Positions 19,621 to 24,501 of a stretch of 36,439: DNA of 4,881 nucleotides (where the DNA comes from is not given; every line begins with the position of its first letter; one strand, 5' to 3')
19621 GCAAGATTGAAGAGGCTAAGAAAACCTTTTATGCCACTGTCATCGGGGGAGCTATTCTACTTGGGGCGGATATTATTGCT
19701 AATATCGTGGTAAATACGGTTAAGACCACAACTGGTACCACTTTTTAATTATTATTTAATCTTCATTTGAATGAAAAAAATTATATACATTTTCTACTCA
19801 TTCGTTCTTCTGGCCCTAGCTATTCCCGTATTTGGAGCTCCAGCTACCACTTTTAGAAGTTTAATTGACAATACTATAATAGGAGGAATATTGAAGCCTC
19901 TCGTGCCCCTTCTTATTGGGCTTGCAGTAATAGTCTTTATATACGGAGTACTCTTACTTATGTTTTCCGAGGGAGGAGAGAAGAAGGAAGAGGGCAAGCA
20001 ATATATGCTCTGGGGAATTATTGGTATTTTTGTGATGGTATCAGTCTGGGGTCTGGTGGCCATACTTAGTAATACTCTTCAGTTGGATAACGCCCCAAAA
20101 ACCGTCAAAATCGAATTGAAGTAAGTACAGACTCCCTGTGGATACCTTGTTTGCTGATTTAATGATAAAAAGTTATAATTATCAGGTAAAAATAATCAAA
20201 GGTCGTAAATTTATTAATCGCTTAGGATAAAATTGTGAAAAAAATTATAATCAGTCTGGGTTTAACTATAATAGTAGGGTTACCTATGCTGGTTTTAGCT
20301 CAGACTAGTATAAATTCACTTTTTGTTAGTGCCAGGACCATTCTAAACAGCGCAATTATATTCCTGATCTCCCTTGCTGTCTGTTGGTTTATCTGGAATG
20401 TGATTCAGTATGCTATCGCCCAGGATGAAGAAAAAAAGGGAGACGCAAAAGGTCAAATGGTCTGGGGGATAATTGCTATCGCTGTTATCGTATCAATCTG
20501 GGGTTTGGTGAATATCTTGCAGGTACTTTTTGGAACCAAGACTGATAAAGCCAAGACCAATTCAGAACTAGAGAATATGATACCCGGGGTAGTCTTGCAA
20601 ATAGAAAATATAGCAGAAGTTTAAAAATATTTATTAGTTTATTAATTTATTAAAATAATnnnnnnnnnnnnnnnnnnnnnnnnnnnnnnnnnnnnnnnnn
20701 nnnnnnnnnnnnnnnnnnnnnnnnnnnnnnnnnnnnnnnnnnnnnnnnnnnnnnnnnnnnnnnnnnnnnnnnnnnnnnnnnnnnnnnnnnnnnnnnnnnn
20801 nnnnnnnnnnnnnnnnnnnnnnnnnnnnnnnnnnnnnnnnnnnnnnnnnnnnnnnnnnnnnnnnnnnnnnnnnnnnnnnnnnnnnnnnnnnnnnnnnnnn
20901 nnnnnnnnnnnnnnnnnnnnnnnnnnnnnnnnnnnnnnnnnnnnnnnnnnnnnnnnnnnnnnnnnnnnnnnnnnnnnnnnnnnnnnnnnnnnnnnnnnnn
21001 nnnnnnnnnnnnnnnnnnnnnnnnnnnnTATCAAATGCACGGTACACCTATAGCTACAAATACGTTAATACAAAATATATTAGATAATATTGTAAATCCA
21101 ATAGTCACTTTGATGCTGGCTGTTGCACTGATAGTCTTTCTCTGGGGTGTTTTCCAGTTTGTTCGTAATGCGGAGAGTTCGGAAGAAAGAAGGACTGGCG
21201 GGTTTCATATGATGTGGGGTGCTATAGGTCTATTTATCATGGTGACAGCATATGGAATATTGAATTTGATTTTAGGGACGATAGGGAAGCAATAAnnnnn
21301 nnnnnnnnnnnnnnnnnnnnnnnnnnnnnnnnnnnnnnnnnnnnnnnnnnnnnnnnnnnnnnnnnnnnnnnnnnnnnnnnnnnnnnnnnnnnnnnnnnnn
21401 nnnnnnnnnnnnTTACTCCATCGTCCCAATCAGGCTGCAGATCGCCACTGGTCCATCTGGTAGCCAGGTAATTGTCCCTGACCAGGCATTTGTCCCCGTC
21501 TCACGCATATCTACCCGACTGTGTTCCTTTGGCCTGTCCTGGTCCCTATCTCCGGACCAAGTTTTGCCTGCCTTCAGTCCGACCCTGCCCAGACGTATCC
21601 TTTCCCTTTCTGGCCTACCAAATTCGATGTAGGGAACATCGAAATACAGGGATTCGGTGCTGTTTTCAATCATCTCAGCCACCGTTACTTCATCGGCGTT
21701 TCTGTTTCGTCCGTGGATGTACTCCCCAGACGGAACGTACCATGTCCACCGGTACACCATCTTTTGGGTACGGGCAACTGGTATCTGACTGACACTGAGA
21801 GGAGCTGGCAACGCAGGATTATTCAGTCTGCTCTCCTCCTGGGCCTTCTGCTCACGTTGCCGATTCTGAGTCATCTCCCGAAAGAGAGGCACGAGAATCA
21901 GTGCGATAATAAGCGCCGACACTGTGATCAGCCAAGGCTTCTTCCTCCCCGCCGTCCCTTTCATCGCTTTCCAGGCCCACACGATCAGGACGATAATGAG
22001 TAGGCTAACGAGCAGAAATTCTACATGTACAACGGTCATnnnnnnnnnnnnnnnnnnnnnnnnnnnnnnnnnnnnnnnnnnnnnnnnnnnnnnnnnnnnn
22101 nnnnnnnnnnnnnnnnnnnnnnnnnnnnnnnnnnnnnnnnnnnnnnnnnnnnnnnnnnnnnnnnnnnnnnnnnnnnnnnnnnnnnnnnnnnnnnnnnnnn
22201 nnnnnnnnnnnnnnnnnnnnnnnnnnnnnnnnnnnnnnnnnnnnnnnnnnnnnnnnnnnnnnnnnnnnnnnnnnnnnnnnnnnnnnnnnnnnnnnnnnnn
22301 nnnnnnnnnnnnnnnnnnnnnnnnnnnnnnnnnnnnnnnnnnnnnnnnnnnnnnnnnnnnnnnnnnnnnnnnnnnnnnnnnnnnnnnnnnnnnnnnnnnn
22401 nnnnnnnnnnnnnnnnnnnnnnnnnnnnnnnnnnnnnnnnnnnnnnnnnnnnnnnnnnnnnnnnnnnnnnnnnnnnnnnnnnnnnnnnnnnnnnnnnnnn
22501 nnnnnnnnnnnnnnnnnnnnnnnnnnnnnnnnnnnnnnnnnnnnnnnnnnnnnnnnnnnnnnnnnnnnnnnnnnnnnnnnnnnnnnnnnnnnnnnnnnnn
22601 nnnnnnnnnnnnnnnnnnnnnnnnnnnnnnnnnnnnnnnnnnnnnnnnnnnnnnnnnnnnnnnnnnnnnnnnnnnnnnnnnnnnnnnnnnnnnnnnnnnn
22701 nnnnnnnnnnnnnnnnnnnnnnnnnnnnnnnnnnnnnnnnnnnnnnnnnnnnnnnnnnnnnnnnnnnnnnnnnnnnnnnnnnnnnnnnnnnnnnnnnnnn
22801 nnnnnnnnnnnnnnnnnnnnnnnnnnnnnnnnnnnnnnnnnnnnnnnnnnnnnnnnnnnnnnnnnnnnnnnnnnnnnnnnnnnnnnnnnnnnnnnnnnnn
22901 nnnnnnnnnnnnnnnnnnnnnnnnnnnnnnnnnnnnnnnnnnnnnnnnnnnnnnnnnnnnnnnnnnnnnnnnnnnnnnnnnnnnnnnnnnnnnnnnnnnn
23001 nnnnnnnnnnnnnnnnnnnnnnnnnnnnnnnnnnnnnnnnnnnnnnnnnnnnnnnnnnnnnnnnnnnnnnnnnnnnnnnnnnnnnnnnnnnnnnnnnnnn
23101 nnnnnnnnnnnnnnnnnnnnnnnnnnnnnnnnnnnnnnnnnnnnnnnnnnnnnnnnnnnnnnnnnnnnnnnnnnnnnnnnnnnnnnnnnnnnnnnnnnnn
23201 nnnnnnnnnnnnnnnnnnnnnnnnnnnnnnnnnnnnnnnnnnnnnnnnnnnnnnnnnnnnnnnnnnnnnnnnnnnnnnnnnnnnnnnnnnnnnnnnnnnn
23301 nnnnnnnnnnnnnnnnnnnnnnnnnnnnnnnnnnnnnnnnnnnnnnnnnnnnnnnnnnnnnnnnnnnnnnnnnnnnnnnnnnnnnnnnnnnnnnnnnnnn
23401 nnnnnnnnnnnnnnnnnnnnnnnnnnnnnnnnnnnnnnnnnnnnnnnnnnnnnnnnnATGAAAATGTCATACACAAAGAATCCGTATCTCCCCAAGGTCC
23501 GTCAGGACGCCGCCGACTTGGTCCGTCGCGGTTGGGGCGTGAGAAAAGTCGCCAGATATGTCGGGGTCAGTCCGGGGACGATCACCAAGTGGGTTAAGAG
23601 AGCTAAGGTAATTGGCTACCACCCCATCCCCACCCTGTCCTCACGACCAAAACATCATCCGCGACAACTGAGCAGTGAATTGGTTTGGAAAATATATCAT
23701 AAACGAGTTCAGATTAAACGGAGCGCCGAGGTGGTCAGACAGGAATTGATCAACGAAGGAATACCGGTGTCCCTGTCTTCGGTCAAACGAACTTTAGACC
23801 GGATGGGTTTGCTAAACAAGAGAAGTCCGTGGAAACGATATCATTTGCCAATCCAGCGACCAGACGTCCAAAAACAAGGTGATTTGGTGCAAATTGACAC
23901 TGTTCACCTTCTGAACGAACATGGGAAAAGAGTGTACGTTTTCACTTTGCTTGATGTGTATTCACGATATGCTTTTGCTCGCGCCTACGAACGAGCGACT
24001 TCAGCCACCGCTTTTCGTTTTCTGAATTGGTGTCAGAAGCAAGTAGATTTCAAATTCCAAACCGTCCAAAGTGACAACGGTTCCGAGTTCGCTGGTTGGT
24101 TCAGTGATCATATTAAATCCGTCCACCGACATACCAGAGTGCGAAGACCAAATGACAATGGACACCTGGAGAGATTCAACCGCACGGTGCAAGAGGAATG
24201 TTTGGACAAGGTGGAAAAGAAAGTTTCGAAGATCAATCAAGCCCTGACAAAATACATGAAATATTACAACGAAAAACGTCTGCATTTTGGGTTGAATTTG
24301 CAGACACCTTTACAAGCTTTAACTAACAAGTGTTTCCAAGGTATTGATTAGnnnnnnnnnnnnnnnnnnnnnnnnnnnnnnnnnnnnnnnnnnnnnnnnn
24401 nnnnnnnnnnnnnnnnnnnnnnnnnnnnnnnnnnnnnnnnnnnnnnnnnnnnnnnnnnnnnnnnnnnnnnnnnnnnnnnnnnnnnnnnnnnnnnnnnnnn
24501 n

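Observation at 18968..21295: Six tandem, divergent VirB2/TrbC-like pilin paralogs with no secretion ATPase or channel genes in the 36-kb window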

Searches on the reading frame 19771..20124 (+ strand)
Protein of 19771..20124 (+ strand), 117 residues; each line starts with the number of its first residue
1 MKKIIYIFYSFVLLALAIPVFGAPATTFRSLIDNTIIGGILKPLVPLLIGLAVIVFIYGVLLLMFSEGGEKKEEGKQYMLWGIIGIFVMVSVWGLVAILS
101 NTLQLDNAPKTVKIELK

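Call 3: search_protein_families(library=pfam, proteins=[window:19771-20124:+], max_evalue=1)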
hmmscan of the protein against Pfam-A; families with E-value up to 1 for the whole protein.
window:19771-20124:+ (117 aa): 6 families
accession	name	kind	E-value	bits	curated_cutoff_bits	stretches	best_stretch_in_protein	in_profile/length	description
PF18895.5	T4SS_pilin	-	2.7e-09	37.4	26.6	1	34-98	6-70/71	Type IV secretion system pilin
PF13687.11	DUF4153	-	0.01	15.5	27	1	5-99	90-190/373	Domain of unknown function (DUF4153)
PF06814.19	GOST_TM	-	0.016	15.2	25.2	1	40-116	101-179/246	GOST, seven transmembrane domain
PF19529.4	DUF6057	-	0.31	10.3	29.8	1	14-95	128-206/569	Family of unknown function (DUF6057)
PF14143.11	YrhC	-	0.67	10.5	27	0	51-93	18-56/72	YrhC-like protein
PF17364.7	DUF5389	-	0.78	10.3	25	1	70-105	4-39/104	Family of unknown function (DUF5389)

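Call 4: search_protein_families(library=ncbifam, proteins=[window:19771-20124:+], max_evalue=1)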
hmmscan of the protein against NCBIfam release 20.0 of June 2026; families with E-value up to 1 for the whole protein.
window:19771-20124:+ (117 aa): 5 families
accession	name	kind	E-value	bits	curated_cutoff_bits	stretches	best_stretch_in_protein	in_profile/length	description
NF045849.1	ICE_MMCAP2_0565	equivalog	3.1e-09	36.4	40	1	35-101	11-78/80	Mbov_0395 family pilin-like conjugal transfer protein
NF038018.1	qmoC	equivalog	0.017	14.6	300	1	5-100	225-316/360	quinone-interacting membrane-bound oxidoreductase complex subunit QmoC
NF045846.1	MSC0882_dom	subfamily_domain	0.017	14.3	60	1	43-113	11-83/244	MSC_0882 family membrane protein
NF033218.1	anchor_AmaP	equivalog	0.029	14.1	55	1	2-66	5-71/166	alkaline shock response membrane anchor protein AmaP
TIGR04430.1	OM_asym_MlaD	equivalog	0.28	11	135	0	47-79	7-40/146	outer membrane lipid asymmetry maintenance protein MlaD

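Call 70: search_protein_families(library=phrogs, proteins=[window:19771-20124:+], max_evalue=0.01)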
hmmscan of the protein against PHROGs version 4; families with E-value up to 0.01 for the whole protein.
window:19771-20124:+ (117 aa): 0 families

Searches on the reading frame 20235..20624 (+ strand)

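Call 3: search_protein_families(library=pfam, proteins=[window:20235-20624:+], max_evalue=1)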
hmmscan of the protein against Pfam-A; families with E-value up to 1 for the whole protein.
window:20235-20624:+ (129 aa): 8 families
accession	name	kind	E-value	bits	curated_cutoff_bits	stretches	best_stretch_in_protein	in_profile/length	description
PF18895.5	T4SS_pilin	-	5.5e-08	33.2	26.6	1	40-95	14-71/71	Type IV secretion system pilin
PF00420.29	Oxidored_q2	-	0.00036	20.7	26.1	1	5-110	3-91/95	NADH-ubiquinone/plastoquinone oxidoreductase chain 4L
PF13687.11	DUF4153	-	0.0016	18.1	27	1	3-99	91-190/373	Domain of unknown function (DUF4153)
PF03798.21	TRAM_LAG1_CLN8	-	0.0058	17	24.6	1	12-94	16-98/198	TLC domain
PF12794.12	MscS_TM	-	0.026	13.8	28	1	8-87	126-205/339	Mechanosensitive ion channel inner membrane domain 1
PF06298.16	PsbY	-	0.086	13.2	24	1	41-63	8-30/35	Photosystem II protein Y (PsbY)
PF20563.3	DUF6773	-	0.56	10.5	27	1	4-72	92-158/163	Family of unknown function (DUF6773)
PF19764.4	DUF6251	-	0.78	10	26.5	0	79-109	89-119/126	Family of unknown function (DUF6251)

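Call 4: search_protein_families(library=ncbifam, proteins=[window:20235-20624:+], max_evalue=1)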
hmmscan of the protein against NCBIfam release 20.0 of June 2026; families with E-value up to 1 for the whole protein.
window:20235-20624:+ (129 aa): 4 families
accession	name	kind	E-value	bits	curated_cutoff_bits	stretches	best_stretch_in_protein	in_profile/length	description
NF045849.1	ICE_MMCAP2_0565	equivalog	1.3e-06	27.9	40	1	35-95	15-76/80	Mbov_0395 family pilin-like conjugal transfer protein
NF046000.1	MAG1210_fam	subfamily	0.027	13.1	275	1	36-126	64-152/550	MAG1210 family protein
NF000131.1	MATE_multi_MepA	equivalog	0.04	13.1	850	1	2-100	317-414/451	multidrug efflux MATE transporter MepA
NF043065.1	MMSYN1_0478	equivalog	0.23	11.3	170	1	3-97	9-103/190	MFS transporter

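Call 70: search_protein_families(library=phrogs, proteins=[window:20235-20624:+], max_evalue=0.01)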
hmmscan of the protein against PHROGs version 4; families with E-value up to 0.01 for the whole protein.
window:20235-20624:+ (129 aa): 0 families

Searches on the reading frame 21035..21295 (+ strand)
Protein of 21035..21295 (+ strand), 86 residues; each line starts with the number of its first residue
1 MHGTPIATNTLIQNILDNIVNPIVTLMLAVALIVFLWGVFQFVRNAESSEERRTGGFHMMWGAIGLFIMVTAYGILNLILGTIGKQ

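Call 3: search_protein_families(library=pfam, proteins=[window:21035-21295:+], max_evalue=1)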
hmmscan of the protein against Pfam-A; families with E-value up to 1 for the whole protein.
window:21035-21295:+ (86 aa): 7 families
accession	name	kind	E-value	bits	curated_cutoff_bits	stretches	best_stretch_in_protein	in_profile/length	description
PF18895.5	T4SS_pilin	-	7.2e-12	45.6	26.6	1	10-79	3-71/71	Type IV secretion system pilin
PF00122.25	E1-E2_ATPase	-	0.0099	15.9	28.1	1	8-46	107-145/181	E1-E2 ATPase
PF12963.12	DUF3852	-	0.011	16.5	25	1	7-42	39-75/107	Protein of unknown function (DUF3852)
PF03729.18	DUF308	-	0.012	16.3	25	1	24-67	22-66/73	Short repeat of unknown function (DUF308)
PF13572.11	DUF4134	-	0.036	14.7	26.5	1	13-72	28-86/93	Domain of unknown function (DUF4134)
PF20556.3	DUF6768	-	0.37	10.9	27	1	20-72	43-88/123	Family of unknown function (DUF6768)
PF04956.18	TrbC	-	0.59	10.8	27.9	0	10-78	35-97/98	TrbC/VIRB2 pilin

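Call 4: search_protein_families(library=ncbifam, proteins=[window:21035-21295:+], max_evalue=1)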
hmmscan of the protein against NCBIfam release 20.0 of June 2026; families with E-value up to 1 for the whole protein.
window:21035-21295:+ (86 aa): 7 families
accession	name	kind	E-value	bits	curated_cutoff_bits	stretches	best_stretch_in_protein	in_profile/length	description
NF045849.1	ICE_MMCAP2_0565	equivalog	3e-09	36.4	40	1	10-83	7-80/80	Mbov_0395 family pilin-like conjugal transfer protein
NF037996.1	B-4DMT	subfamily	0.007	16.2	100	1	24-83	38-97/139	B-4DMT family transporter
NF043081.1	MMSYN1_0165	equivalog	0.031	13.3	350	1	13-74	205-268/388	oligopeptide ABC transporter permease OppB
TIGR03030.1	CelA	equivalog_domain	0.047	11.7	699.1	1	10-75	501-562/714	UDP-forming cellulose synthase catalytic subunit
TIGR03943.1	TIGR03943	equivalog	0.16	11.3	88.8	1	17-70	6-65/221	TIGR03943 family putative permease subunit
NF038018.1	qmoC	equivalog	0.18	11.2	300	0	46-73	214-241/360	quinone-interacting membrane-bound oxidoreductase complex subunit QmoC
TIGR03349.1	IV_VI_DotU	subfamily_domain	0.28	10.9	89.95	0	9-44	171-206/211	DotU/TssL family secretion system protein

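Call 64: predict_structure(alignment_id=A2)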
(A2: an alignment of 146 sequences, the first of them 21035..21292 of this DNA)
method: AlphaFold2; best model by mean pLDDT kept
length: 86 residues; sequences in the alignment: 146
mean_pLDDT: 86.8   pTM: 0.61
mean pLDDT of the five models: 86.8, 85.8, 85.4, 85.2, 83.8
residues with pLDDT >= 90: 48; 70-90: 29; 50-70: 7; < 50: 2
segments of 3 or more residues with pLDDT < 50: none
pLDDT, mean of each block of 10 residues (from residue 1): 66 88 93 93 89 90 94 90 73
secondary structure, 60 per line:
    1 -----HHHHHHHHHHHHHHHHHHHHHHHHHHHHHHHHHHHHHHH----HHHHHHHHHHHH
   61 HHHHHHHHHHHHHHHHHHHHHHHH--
elements in order: H6-44 H49-84

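Call 67: fold_search(model_id=the predicted structure, library=pdb)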
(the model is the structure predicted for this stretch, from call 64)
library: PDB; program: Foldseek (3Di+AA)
matches with E <= 10: 141; with E <= 0.001: 0
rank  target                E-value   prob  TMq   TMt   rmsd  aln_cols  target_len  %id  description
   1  4o93_B                9.9e-01  0.72  0.44  0.16   6.9        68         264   18  Crystal structure of Thermus thermophilis transhydrogeanse domain II dimer (released 2014-12-31)
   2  4o9t_B                1.1e+00  0.72  0.46  0.17   6.9        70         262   17  Mechanism of transhydrogenase coupling proton translocation and hydride transfer (released 2014-06-11)
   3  4o9p_B                1.2e+00  0.72  0.46  0.17   6.8        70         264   17  Crystal structure of Thermus thermophilis transhydrogeanse domain II dimer SeMet derivative (released 2014-06-11)
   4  8dfu_0                1.3e+00  0.63  0.50  0.51   5.6        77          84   19  Cryo-EM structure of conjugation pili from Aeropyrum pernix (released 2023-03-22)
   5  4o93_D                1.7e+00  0.60  0.44  0.16   6.8        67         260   18  Crystal structure of Thermus thermophilis transhydrogeanse domain II dimer (released 2014-12-31)
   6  9lli_O                1.8e+00  0.72  0.56  0.67   2.4        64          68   23  Cryo-EM structure of D1R in complex with de novo designed GEM targeting TM1/2/4 and GEM targeting TM3/4/5, and negativ (released 2026-03-04)
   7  4o9u_B                1.8e+00  0.57  0.47  0.10   6.9        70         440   17  Mechanism of transhydrogenase coupling proton translocation and hydride transfer (released 2015-01-28)
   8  6s1k_E                1.9e+00  0.63  0.59  0.51   4.3        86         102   14  E. coli Core Signaling Unit, carrying QQQQ receptor mutation (released 2020-01-22)
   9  5u0p_V                1.9e+00  0.23  0.41  0.33   4.9        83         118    8  Cryo-EM structure of the transcriptional Mediator (released 2017-03-08)
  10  7q21_K                2.0e+00  0.91  0.57  0.75   1.3        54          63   15  III2-IV2 respiratory supercomplex from Corynebacterium glutamicum (released 2022-02-02)
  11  6czq_B                2.2e+00  0.93  0.70  0.63   2.1        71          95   13  A V-to-F substitution in SK2 channels causes Ca2+ hypersensitivity and improves locomotion in a C. elegans ALS model (released 2018-08-01)
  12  6r65_A                2.2e+00  0.28  0.38  0.06  10.0        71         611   21  Crystal Structure of human TMEM16K / Anoctamin 10 (Form 2) (released 2019-05-01)
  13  8tt3_H                2.5e+00  0.44  0.51  0.21  23.2       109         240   12  S. thermodepolymerans KpsM-KpsE in Glycolipid 2 state with rigid body fitted KpsT (released 2024-04-17)
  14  8vc9_E                2.6e+00  0.72  0.49  0.12   2.0        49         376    8  Hybrid response regulator LvrB from Leptospira / phosphorylated REC form (released 2024-12-18)
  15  6r65_B                2.8e+00  0.16  0.36  0.05  10.1        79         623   19  Crystal Structure of human TMEM16K / Anoctamin 10 (Form 2) (released 2019-05-01)
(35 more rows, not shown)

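Call 68: search_solved_structures(query=A2, max_evalue=1)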
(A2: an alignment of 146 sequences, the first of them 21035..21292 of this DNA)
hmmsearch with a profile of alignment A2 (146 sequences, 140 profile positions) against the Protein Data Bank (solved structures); distinct sequences matched with E-value up to 1: 25.
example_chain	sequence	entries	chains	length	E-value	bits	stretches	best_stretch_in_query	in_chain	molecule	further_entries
8cw4_1A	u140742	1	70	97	0.017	18.2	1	16-70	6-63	Conjugal transfer protein TraM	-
6b87_A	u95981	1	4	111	0.07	16.2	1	19-70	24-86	TMHC2_E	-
8ixk_P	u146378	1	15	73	0.1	15.6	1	15-74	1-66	Capsid protein G8P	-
7s3d_F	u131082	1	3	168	0.35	13.9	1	13-93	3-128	PSI-F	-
1ehk_A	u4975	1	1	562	0.51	13.4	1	52-87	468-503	BA3-TYPE CYTOCHROME-C OXIDASE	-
1xme_A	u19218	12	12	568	0.52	13.4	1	52-87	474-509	Cytochrome c oxidase polypeptide I | Cytochrome c oxidase subunit 1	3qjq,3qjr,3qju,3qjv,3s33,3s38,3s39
2qpd_A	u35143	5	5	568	0.52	13.4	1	52-87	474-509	Cytochrome c oxidase subunit 1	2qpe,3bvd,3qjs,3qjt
4fa7_A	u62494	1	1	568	0.52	13.4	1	52-87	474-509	Cytochrome c oxidase subunit 1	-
4faa_A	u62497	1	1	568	0.52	13.4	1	52-87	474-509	Cytochrome c oxidase subunit 1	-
4gp4_A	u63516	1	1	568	0.52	13.4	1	52-87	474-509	Cytochrome c oxidase subunit 1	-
4gp5_A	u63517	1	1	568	0.52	13.4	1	52-87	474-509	Cytochrome c oxidase subunit 1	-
4gp8_A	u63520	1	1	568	0.52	13.4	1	52-87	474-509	Cytochrome c oxidase subunit 1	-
4n4y_A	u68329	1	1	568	0.52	13.4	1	52-87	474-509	Cytochrome c oxidase subunit 1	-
3s8f_A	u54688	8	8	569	0.52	13.4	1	52-87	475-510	Cytochrome c oxidase subunit 1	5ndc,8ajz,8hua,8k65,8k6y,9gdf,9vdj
3s8g_A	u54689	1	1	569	0.52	13.4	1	52-87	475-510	Cytochrome c oxidase subunit 1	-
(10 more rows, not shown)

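Call 70: search_protein_families(library=phrogs, proteins=[window:21035-21295:+], max_evalue=0.01)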
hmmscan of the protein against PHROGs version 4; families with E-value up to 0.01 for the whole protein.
window:21035-21295:+ (86 aa): 0 families

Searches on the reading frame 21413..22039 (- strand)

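Call 8: search_protein_families(library=pfam, proteins=[window:21413-22039:-], max_evalue=0.001)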
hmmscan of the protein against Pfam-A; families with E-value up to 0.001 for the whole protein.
window:21413-22039:- (208 aa): 0 families

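Call 70: search_protein_families(library=phrogs, proteins=[window:21413-22039:-], max_evalue=0.01)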
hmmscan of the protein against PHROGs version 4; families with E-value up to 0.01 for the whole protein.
window:21413-22039:- (208 aa): 1 family
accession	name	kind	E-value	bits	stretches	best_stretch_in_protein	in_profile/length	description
phrog_5315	-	unknown function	0.0074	17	0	40-71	9-44/48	-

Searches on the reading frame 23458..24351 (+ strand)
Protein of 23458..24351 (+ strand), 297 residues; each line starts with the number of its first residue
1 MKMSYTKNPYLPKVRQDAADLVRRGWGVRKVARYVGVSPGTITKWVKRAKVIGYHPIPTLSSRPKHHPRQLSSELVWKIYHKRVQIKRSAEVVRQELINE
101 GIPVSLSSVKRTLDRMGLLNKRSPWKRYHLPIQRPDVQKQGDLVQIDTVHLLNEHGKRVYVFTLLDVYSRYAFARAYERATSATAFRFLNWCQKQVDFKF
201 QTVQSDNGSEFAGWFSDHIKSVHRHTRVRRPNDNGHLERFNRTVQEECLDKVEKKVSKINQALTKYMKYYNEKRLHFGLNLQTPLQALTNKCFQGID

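Call 8: search_protein_families(library=pfam, proteins=[window:23458-24351:+], max_evalue=0.001)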
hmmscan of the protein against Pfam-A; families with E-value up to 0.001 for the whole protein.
window:23458-24351:+ (297 aa): 7 families
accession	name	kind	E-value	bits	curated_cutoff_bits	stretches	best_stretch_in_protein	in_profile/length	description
PF13683.12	rve_3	-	2.7e-15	56.3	26.5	1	223-284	5-67/67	Integrase core domain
PF00665.32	rve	-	2.2e-12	47.6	32.6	1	139-214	3-82/102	Integrase core domain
PF13384.12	HTH_23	-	6.9e-08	32.5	24.6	1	13-48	5-40/50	Homeodomain-like domain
PF13936.12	HTH_38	-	1.7e-05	24.9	27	1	15-48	10-43/44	Helix-turn-helix domain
PF13551.12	HTH_29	-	3.7e-05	24.2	28.1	1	18-72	4-59/64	Winged helix-turn helix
PF06056.18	Terminase_5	-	0.00086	19.6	20.3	0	14-57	2-45/58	Putative ATPase subunit of terminase (gpP-like)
PF01527.26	HTH_Tnp_1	-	0.001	19.7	24.1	0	12-58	9-57/75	Transposase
